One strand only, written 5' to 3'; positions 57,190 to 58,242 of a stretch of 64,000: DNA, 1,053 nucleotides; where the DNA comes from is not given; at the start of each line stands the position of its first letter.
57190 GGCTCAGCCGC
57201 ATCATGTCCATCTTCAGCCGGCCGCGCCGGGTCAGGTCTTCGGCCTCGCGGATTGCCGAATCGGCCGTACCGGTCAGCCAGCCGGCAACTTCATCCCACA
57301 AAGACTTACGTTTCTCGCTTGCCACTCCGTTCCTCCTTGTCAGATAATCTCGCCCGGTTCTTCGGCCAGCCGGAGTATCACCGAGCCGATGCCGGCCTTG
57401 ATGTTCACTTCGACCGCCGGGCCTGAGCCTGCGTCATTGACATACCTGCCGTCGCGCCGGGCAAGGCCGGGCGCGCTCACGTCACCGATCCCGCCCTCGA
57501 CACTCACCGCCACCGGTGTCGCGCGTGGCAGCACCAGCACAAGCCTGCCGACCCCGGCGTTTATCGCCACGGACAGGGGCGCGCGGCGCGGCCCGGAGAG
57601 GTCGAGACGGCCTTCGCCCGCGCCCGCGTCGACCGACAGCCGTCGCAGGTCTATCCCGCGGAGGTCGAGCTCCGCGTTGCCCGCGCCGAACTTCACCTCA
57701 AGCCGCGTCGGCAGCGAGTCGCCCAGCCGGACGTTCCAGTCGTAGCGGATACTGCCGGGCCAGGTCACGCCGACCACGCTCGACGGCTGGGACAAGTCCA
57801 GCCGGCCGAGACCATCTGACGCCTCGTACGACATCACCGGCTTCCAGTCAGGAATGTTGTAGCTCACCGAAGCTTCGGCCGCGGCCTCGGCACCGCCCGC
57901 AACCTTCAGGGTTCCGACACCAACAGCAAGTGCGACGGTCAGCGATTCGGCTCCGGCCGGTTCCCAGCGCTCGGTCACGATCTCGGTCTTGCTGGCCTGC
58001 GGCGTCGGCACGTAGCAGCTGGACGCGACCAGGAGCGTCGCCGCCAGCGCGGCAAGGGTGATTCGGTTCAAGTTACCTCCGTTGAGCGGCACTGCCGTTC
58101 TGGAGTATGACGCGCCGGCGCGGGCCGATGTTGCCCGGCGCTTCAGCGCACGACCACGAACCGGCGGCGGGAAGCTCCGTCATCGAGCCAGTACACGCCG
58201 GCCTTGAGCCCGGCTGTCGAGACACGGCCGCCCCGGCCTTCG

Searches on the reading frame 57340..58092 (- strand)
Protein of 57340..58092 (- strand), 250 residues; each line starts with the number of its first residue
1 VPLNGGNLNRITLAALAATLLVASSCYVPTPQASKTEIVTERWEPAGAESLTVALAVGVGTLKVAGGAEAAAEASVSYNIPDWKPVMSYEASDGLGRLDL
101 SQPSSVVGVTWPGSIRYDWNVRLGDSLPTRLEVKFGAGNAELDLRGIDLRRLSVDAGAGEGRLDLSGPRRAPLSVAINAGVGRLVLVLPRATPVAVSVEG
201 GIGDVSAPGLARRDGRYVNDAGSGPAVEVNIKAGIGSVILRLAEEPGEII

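Call 94: search_protein_families(library=pfam, proteins=[window:57340-58092:-], max_evalue=0.00001)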
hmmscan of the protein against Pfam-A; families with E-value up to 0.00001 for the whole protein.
window:57340-58092:- (250 aa): 1 family
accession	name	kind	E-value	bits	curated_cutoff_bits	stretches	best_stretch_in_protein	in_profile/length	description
PF17115.11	Toast_rack_N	-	9.1e-12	45.5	22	1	47-137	2-92/92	N-terminal domain of toast_rack, DUF2154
